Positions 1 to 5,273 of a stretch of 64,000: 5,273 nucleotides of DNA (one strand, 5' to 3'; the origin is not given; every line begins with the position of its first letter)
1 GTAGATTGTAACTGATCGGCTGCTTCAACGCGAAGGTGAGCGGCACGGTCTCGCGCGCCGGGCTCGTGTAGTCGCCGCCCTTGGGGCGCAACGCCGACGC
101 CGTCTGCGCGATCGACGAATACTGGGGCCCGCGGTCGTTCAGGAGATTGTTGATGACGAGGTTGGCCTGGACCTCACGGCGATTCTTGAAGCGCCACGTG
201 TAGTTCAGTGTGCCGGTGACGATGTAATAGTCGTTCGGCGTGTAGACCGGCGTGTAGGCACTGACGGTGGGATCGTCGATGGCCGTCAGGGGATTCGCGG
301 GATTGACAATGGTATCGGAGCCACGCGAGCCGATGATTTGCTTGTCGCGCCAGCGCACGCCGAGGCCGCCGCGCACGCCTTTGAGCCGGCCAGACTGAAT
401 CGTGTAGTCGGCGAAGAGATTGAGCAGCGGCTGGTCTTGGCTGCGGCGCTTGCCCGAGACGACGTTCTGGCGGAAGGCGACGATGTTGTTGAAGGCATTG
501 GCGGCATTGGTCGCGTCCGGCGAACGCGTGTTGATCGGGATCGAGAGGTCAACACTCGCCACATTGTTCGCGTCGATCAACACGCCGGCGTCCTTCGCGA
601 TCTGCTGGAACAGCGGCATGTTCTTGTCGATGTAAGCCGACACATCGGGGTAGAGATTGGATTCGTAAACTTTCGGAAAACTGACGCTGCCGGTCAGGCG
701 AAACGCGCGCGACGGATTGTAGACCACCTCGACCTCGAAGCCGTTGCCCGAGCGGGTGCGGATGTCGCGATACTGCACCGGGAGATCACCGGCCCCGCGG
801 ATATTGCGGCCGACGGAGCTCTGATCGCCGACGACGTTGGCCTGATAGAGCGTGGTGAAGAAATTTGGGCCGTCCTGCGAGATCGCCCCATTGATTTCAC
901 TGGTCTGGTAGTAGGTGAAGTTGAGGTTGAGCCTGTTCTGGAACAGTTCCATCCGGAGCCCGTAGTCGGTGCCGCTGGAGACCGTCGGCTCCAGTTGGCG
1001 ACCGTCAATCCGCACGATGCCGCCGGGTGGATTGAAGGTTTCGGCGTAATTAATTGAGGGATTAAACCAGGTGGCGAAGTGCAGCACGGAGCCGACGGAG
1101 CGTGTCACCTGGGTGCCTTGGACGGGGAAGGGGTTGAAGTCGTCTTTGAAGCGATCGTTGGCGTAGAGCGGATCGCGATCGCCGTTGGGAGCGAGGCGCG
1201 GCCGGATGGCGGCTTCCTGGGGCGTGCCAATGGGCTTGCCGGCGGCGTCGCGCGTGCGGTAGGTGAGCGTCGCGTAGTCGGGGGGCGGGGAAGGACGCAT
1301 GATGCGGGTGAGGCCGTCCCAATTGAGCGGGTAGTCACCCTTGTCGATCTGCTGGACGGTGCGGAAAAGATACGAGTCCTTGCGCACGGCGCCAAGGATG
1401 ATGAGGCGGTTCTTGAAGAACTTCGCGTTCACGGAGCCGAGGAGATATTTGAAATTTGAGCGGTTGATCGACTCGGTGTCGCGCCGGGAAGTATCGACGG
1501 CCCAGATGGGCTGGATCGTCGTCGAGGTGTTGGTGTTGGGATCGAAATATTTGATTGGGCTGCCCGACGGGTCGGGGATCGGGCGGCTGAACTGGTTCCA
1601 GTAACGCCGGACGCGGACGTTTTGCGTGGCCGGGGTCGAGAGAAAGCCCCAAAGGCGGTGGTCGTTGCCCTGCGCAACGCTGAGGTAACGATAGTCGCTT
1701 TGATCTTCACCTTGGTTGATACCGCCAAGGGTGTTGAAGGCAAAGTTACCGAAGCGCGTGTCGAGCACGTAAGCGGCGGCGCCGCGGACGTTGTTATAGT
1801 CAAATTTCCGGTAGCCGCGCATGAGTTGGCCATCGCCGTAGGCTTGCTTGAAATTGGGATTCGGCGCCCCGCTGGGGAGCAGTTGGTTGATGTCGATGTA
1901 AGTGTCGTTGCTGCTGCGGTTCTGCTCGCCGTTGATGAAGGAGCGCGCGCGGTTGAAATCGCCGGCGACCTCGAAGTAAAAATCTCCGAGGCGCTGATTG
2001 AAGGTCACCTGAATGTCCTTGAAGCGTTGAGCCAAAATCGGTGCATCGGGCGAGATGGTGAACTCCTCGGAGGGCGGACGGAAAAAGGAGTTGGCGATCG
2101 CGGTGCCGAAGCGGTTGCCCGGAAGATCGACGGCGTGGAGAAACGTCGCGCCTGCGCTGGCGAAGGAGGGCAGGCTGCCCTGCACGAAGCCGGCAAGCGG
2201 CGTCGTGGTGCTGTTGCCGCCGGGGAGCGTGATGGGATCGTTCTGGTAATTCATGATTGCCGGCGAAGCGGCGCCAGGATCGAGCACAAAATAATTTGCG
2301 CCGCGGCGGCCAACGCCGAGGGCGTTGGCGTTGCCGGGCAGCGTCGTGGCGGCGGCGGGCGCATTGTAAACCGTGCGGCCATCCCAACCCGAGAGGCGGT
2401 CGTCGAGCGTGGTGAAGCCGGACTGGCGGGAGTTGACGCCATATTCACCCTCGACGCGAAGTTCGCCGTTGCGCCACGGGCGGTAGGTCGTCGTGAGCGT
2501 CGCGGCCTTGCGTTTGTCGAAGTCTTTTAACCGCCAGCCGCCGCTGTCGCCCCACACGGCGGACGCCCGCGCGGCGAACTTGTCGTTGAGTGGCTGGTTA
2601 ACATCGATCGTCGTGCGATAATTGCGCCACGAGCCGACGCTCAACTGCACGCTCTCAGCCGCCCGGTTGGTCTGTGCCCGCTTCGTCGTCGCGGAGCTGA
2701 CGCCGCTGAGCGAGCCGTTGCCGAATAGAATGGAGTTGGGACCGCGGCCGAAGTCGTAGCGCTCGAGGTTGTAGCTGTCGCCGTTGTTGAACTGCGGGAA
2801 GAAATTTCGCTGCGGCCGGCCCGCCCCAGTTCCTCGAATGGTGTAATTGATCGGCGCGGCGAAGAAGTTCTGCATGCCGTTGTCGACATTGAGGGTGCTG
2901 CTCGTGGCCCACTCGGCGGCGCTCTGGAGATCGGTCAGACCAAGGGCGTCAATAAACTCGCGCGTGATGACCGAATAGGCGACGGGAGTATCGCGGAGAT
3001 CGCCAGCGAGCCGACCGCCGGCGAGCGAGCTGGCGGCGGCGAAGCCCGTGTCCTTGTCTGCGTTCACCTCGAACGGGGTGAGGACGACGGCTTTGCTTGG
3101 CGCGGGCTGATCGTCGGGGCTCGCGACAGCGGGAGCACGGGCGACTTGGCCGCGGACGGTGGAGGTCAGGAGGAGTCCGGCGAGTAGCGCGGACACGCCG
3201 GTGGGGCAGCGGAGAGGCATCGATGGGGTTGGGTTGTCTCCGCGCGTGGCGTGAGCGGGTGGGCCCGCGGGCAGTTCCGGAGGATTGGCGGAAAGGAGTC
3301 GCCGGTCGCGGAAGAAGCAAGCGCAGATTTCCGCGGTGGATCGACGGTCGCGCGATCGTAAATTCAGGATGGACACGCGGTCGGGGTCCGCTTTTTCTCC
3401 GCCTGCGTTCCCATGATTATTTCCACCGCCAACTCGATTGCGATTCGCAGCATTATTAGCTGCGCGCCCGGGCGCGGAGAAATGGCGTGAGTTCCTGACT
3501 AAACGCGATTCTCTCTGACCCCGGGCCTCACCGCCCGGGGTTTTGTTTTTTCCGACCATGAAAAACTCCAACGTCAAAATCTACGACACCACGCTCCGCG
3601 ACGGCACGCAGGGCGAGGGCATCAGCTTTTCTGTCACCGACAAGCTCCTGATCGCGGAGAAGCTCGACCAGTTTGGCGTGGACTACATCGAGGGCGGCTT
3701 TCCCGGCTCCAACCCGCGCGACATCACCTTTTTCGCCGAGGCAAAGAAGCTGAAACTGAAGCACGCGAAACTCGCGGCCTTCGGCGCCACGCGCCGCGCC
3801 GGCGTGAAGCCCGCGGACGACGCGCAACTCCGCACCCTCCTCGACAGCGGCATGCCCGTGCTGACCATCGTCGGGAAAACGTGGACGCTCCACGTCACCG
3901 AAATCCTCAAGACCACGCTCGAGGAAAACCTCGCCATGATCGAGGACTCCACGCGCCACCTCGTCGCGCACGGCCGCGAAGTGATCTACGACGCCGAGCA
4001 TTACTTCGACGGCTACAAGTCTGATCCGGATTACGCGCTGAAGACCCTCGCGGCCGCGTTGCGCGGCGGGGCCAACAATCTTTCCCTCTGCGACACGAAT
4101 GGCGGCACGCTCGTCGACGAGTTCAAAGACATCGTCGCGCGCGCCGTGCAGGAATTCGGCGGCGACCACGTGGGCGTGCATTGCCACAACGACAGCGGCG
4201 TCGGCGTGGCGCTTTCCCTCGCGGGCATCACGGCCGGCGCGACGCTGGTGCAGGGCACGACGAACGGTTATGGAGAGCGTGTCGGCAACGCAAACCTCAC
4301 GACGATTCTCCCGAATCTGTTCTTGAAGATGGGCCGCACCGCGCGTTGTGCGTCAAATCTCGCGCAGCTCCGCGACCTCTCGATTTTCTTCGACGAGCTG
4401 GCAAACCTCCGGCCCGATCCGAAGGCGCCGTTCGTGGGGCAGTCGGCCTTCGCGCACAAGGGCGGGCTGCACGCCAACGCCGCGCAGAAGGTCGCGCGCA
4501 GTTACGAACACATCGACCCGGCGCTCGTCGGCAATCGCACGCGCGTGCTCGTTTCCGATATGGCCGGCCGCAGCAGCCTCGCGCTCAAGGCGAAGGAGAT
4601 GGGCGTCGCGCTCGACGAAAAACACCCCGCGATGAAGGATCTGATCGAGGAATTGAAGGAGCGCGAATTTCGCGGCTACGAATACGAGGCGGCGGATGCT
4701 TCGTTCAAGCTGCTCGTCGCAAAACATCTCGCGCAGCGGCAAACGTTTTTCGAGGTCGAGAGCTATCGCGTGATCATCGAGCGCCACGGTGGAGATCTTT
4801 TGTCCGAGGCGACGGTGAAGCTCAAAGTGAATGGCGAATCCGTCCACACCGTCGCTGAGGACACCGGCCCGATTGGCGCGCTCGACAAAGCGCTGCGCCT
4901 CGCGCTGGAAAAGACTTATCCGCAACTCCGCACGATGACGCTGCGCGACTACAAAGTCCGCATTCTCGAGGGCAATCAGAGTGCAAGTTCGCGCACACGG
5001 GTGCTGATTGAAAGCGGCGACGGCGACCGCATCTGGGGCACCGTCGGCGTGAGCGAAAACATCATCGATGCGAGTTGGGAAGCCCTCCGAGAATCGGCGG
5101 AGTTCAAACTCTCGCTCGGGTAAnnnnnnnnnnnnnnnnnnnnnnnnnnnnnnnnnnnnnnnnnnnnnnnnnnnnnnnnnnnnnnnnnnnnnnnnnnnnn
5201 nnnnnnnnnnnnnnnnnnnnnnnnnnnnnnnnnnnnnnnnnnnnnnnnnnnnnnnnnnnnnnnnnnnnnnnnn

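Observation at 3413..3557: Isoleucine-codon leader peptide plus terminator directly in front of citramalate synthase: candidate Ile attenuator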

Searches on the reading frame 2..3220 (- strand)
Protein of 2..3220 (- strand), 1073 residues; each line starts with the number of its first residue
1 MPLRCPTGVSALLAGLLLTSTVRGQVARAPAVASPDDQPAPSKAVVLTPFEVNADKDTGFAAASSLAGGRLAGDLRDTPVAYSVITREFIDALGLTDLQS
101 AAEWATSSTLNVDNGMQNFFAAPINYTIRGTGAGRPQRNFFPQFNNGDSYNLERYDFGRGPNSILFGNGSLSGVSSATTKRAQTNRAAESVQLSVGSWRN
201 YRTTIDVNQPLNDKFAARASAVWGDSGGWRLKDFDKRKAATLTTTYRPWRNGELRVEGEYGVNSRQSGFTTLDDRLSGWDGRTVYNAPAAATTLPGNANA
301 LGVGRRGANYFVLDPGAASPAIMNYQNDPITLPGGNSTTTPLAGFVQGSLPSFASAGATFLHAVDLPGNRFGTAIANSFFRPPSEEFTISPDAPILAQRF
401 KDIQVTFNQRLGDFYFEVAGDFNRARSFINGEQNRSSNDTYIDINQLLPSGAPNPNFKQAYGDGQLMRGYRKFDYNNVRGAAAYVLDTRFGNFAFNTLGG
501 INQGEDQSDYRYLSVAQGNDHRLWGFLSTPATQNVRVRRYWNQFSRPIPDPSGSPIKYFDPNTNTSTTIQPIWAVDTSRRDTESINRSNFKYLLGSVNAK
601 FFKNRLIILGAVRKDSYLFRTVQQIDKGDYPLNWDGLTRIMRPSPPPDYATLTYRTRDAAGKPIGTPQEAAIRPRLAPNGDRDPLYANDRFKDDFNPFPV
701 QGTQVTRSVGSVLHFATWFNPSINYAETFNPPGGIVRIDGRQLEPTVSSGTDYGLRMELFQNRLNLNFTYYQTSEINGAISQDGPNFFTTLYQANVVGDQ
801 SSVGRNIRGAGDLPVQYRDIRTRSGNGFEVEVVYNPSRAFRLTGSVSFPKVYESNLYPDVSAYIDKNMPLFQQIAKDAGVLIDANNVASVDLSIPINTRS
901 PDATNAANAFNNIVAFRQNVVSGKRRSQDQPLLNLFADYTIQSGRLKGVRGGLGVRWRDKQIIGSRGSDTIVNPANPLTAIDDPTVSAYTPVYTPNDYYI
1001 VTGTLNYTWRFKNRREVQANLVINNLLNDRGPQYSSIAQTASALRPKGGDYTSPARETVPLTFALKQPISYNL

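Call 56: search_protein_families(library=pfam, proteins=[window:2-3220:-], max_evalue=0.01)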
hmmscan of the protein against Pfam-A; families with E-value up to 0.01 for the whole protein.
window:2-3220:- (1073 aa): 1 family
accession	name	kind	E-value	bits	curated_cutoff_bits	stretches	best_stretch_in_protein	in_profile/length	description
PF07715.20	Plug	-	7e-07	30.2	23.9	1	74-174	1-107/107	TonB-dependent Receptor Plug Domain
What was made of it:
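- The upstream gene (2-3220, minus strand, TonB Plug domain) is divergent (call 56).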

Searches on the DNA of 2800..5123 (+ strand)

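Call 3: search_rna_families(source=window, start=2800, end=4000, threshold=evalue, max_evalue=10, show_alignments=3)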
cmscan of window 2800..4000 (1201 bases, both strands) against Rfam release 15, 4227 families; matches with E-value up to 10: 8.
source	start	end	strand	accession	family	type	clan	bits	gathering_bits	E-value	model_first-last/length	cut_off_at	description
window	3477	3552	+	RF01772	rnk_pseudo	Cis-reg; leader;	-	25.1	55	0.1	1-108/108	no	Pseudomonas rnk leader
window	3479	3548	+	RF02868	ncS037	Gene; sRNA;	-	21.6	112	0.53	1-152/152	no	Burkholderia sRNA 37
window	3461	3548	+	RF02837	anti-hemB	Gene; sRNA;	-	21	49.5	0.034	1-81/81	no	Burkholderia RNA 7 (anti-hemB)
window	3064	3081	-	RF01366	CRISPR-DR53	Gene; CRISPR;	-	17.6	45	3.8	13-30/37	no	CRISPR RNA direct repeat element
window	3508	3548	+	RF02278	Betaproteobacteria_toxic_sRNA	Gene; sRNA;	-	16.9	50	1.8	1-64/64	no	Betaproteobacteria toxic small RNA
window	3465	3546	+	RF02784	SorX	Gene; sRNA;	-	16.6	46.6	0.58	1-73/73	no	Singlet oxygen resistance RNA X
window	3518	3541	+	RF02985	ftsZ-DE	Gene; sRNA;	-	14.4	72.2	9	38-61/69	no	ftsZ-DE RNA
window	3519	3549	+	RF02401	ClpQY_promoter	Cis-reg;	-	14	42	3.7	1-29/57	no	ClpQY promoter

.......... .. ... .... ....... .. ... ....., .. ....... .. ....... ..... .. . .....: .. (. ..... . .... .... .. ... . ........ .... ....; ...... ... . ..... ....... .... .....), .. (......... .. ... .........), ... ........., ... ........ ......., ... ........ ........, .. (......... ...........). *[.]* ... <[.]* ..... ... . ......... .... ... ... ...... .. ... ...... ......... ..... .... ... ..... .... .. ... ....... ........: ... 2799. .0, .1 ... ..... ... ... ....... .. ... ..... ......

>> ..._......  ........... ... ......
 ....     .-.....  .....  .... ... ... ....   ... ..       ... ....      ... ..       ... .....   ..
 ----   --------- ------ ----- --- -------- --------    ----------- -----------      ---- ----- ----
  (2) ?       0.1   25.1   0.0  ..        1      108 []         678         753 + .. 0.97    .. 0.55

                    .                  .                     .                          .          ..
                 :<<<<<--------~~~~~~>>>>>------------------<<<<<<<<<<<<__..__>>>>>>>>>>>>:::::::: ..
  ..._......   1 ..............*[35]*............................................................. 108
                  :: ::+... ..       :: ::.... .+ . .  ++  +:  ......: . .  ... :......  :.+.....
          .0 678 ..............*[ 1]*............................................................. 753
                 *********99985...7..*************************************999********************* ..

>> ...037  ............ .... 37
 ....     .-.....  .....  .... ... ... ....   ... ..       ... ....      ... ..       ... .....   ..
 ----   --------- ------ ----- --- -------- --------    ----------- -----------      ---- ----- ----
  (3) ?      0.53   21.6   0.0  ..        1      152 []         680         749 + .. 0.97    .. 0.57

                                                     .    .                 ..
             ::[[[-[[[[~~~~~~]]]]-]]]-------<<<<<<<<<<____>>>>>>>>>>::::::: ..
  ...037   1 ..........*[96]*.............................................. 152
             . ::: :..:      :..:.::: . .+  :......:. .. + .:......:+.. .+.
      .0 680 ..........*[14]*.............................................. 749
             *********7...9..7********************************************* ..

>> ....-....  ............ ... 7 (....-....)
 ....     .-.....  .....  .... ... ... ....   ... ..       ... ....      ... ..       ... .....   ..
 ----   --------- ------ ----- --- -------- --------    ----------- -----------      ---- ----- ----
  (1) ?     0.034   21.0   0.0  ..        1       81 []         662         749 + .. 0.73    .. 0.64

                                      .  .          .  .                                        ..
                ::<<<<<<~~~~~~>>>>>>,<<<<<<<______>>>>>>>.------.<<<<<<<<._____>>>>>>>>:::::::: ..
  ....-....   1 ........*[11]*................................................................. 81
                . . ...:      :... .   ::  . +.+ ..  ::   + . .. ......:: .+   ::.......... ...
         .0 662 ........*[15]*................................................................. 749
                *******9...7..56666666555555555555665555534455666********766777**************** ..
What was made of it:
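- On Curated Rfam leader families (Leu, Thr, His, Trp leaders and others): At E<=10 only terminator-driven sub-threshold hits appear (call 3).
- On T-box leader: No T-box hit at E<=10 in 2800-4000 (call 3).
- Sub-threshold Rfam hits to sRNA families exist, but they are driven only by the terminator hairpin (call 3).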

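Call 39: search_rna_families(sources=[L001, L002, L008, L013, L020, L021, L081, L082, L090, L091, L092, L105, L045, L075, L053, L138, L139], threshold=gathering)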
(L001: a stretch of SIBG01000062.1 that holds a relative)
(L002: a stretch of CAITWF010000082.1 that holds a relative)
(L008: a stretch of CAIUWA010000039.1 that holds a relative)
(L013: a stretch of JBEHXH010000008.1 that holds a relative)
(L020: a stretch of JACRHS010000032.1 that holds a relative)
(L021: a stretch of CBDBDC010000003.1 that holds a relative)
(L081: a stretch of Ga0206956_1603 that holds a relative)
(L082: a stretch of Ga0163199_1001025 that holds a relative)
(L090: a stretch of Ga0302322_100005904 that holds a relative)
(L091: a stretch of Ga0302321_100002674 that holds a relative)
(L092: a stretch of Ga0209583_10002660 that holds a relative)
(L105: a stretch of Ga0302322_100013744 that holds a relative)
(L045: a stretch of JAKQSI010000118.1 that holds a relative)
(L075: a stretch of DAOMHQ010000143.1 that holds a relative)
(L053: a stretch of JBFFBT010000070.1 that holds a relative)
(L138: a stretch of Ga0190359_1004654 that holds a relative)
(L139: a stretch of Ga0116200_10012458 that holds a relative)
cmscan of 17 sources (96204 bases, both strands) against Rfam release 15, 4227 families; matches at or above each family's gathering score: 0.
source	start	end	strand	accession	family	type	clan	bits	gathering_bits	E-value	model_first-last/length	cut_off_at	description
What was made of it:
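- Closest known: T-box control of Ile genes, including cimA-like leuA paralogues in Desulfuromonadales. Different: No T-box is detectable here (calls 3, 39).
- No T-box or other Rfam family is found, even at E<=10 in the window (call 3) or at gathering score in 17 leader loci (call 39).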

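Call 48: build_rna_model(alignment_id=A1, structure=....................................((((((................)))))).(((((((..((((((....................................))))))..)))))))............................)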
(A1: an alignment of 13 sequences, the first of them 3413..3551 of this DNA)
Model R1 built from alignment A1 (13 sequences, 159 columns); structure: as given.
model positions 147; base pairs 19; branch points 1; effective number of sequences 3.79; information 0.59 bits per position. Calibrated on 0.2 Mb of random sequence (short: E-values are rough).
structure used (alignment columns):
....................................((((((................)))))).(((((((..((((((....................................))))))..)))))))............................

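Call 49: search_with_rna_model(model_id=R1, sources=[window, L001, L002, L003, L004, L005, L006, L007, L008, L009, L010, L011, L012, L013, L014, L015, L016, L017, L018, L019, L020, L021, L022, L023, L024, L027, L028, L035, L077, L081, L082, L083, L084, L085, L086, L087, L088, L089, L090, L091, L092, L093, L094, L095, L096, L097, L098, L099, L100, L101, L102, L103, L104, L105, L106, L107, L108], max_evalue=1, make_alignment=true)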
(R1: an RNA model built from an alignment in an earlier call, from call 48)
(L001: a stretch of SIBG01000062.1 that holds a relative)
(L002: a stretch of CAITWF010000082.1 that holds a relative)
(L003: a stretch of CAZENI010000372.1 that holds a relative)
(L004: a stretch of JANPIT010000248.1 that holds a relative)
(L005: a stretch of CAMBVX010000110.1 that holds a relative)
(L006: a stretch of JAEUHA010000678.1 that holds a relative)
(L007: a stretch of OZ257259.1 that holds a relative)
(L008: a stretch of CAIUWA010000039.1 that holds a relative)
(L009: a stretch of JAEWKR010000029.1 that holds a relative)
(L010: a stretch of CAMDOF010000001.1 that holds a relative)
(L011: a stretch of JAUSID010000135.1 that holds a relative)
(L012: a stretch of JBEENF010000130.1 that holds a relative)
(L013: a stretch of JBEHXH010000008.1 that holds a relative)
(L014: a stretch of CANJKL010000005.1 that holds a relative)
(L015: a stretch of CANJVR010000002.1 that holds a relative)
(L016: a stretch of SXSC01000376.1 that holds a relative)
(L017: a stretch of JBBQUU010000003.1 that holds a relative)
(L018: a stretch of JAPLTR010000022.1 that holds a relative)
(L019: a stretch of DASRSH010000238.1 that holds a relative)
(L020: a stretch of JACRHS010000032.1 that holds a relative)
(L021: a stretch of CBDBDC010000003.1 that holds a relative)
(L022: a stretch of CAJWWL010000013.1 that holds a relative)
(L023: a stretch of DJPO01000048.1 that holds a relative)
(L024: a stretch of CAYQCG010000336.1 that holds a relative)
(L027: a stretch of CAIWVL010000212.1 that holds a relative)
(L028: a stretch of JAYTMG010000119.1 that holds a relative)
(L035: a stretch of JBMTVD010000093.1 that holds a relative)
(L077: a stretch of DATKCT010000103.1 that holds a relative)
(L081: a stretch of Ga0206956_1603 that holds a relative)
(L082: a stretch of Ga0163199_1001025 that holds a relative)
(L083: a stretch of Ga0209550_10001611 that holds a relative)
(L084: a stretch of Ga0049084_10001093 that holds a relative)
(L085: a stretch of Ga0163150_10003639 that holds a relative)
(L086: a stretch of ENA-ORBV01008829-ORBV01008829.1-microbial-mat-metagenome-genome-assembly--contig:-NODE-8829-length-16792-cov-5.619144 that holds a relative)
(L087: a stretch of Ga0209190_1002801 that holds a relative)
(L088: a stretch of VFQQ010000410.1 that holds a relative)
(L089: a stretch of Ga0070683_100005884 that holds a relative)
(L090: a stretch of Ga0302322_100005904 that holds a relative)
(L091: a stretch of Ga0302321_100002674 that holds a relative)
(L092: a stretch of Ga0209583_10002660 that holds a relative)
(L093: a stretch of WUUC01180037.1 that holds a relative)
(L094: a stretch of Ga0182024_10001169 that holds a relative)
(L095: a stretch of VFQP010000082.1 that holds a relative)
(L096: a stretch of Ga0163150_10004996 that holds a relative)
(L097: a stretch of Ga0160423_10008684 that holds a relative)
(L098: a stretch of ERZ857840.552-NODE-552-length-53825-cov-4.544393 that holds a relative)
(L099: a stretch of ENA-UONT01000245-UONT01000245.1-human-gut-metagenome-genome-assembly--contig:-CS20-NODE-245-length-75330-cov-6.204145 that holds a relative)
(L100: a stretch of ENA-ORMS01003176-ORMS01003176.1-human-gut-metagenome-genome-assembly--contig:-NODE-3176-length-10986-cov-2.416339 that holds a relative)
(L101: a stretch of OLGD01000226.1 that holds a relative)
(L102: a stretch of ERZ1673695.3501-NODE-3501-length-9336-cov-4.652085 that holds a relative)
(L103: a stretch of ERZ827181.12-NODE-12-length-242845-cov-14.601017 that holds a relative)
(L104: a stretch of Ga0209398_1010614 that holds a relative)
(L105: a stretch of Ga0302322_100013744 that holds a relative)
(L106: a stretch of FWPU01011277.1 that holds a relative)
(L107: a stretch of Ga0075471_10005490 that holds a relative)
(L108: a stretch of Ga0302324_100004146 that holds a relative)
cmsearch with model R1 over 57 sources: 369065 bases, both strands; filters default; matches with E-value up to 1: 13.
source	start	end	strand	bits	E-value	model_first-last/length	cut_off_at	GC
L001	2856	2993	+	145.6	6.2e-35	1-147/147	no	0.6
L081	95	235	+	142.7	3.6e-34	1-147/147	no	0.57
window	3413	3550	+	142.3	4.6e-34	1-147/147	no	0.56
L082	1354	1493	+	137.5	7.4e-33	1-147/147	no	0.61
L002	2855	2992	+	135.9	2e-32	1-147/147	no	0.59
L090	1299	1445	+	132.5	1.4e-31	1-147/147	no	0.54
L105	1311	1456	+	121.8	7.9e-29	1-147/147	no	0.55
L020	2850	2999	+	119.7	2.7e-28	1-147/147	no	0.55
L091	1296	1442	+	116.9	1.4e-27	1-147/147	no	0.55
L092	1307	1456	+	112.2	2.2e-26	1-147/147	no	0.53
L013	2862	3000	+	99.4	4.2e-23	1-147/147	no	0.58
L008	2845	2979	+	91.5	4.4e-21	1-147/147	no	0.62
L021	2829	2960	+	64.2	4.3e-14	1-147/147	no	0.52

Alignment A4: 13 matches aligned to the model, 161 columns, each read 5' to 3' on its own strand. Consensus structure (alignment columns), stored with it:
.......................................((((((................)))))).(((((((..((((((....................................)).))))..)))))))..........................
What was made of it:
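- A covariance model finds the element only there, and only once in the 64-kb window (call 49). The element occurs only upstream of cimA (call 49).
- Tried and rejected: It found no further copies in 57 sources (call 49).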
